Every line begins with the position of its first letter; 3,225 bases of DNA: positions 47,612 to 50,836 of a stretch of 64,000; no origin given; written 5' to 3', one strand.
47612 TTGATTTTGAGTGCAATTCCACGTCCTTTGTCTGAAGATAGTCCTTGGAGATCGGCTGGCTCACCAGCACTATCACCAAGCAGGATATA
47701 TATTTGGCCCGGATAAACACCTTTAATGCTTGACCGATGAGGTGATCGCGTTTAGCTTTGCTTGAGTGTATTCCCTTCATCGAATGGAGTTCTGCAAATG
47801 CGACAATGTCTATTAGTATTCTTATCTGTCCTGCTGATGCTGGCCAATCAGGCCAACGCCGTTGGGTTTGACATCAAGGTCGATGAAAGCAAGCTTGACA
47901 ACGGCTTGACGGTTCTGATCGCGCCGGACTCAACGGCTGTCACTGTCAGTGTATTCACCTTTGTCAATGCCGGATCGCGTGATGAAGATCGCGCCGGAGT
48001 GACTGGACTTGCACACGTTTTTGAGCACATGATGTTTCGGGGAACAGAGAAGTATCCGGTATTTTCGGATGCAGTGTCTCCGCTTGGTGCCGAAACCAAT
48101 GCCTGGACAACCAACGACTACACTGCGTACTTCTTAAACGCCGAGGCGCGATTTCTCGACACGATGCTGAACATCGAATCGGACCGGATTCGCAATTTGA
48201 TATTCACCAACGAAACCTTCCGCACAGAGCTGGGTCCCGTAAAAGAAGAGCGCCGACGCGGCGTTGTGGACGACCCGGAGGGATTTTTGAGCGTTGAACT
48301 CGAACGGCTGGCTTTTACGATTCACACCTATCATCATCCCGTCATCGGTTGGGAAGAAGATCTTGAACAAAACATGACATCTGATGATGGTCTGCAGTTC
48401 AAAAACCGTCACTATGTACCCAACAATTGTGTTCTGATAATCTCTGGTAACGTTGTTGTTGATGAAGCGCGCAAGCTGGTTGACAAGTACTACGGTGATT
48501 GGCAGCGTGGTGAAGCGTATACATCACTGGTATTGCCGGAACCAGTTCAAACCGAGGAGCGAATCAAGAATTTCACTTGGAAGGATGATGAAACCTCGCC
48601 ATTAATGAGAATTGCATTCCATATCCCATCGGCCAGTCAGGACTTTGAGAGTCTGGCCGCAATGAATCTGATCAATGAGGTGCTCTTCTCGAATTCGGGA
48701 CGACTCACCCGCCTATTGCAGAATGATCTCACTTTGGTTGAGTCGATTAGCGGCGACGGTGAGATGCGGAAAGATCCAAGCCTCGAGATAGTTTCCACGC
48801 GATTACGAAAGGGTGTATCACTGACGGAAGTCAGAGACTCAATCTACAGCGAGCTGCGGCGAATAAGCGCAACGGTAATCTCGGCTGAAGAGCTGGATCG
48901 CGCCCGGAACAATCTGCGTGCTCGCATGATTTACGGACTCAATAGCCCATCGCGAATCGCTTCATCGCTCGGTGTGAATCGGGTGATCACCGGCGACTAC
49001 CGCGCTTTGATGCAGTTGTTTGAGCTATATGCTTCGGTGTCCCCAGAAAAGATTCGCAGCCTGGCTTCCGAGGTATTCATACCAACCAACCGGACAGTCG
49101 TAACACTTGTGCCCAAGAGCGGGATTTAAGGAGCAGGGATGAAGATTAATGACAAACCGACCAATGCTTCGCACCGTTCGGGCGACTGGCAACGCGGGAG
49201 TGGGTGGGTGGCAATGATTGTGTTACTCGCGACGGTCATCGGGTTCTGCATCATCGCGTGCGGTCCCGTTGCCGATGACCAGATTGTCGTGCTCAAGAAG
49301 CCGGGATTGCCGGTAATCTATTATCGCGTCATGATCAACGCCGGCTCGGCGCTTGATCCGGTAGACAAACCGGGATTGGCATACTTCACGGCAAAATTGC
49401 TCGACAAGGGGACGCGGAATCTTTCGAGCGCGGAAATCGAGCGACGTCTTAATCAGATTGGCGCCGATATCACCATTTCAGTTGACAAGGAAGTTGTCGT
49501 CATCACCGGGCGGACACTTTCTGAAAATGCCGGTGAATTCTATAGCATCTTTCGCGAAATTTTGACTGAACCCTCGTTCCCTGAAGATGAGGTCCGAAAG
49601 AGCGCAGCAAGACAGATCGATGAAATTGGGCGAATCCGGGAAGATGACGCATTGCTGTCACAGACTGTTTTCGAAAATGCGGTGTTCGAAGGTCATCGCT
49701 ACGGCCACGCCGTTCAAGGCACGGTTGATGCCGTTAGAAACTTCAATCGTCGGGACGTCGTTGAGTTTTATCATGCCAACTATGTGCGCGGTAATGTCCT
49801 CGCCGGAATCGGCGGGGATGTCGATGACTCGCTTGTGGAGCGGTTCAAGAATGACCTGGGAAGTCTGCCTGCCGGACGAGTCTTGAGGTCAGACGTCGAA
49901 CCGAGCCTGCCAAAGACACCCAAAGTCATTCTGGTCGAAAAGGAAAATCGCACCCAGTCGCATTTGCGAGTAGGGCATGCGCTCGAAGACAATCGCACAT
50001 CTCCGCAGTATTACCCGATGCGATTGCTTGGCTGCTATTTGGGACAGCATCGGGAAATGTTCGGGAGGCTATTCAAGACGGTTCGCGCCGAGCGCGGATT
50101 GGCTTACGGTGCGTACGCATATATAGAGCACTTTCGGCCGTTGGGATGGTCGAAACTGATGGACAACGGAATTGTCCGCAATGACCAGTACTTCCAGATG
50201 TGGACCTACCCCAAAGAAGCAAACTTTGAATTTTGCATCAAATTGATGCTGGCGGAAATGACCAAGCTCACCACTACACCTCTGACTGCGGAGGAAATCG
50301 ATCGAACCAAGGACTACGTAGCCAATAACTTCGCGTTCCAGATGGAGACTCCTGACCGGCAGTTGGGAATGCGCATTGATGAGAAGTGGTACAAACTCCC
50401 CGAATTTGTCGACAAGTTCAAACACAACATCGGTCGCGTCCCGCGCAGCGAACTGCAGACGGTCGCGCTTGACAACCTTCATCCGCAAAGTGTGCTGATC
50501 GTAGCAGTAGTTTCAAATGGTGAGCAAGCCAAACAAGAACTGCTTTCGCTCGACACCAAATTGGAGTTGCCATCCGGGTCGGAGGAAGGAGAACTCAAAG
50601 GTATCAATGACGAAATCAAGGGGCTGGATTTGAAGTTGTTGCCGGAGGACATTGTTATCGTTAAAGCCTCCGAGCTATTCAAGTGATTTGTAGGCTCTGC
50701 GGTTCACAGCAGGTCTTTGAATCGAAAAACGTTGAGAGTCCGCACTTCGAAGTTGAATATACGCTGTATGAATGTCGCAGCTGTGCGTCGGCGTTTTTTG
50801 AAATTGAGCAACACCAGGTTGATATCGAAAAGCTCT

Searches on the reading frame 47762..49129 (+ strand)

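Call 62: search_protein_families(library=pfam, proteins=[window:47762-49129:+], max_evalue=0.000001)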
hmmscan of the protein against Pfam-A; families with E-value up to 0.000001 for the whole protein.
window:47762-49129:+ (455 aa): 2 families
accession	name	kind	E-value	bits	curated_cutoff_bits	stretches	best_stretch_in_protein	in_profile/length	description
PF05193.26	Peptidase_M16_C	-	2e-23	83.6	23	1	205-385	2-181/181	Peptidase M16 inactive domain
PF00675.25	Peptidase_M16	-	4.1e-19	69.4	22.3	1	51-193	2-144/149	Insulinase (Peptidase family M16)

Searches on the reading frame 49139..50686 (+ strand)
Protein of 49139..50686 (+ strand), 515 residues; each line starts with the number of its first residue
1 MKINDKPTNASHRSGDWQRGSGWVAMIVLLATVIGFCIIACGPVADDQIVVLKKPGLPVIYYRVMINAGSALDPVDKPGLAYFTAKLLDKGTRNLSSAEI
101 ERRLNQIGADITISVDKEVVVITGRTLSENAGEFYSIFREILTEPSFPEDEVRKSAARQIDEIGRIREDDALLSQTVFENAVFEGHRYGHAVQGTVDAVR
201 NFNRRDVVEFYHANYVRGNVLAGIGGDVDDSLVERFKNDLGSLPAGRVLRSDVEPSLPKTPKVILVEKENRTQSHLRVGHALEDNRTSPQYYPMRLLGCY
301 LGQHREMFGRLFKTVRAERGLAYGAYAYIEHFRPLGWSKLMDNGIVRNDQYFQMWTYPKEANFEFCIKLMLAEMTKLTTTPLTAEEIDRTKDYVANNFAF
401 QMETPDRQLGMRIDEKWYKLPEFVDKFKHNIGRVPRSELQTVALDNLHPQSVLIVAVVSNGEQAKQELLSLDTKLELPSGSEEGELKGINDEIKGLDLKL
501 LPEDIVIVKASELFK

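Call 62: search_protein_families(library=pfam, proteins=[window:49139-50686:+], max_evalue=0.000001)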
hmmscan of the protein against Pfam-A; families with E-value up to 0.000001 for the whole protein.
window:49139-50686:+ (515 aa): 2 families
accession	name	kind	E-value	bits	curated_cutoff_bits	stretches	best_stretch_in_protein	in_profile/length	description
PF05193.26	Peptidase_M16_C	-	1.6e-18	67.6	23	1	201-392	1-179/181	Peptidase M16 inactive domain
PF00675.25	Peptidase_M16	-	8.2e-14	52.2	22.3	1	53-189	6-142/149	Insulinase (Peptidase family M16)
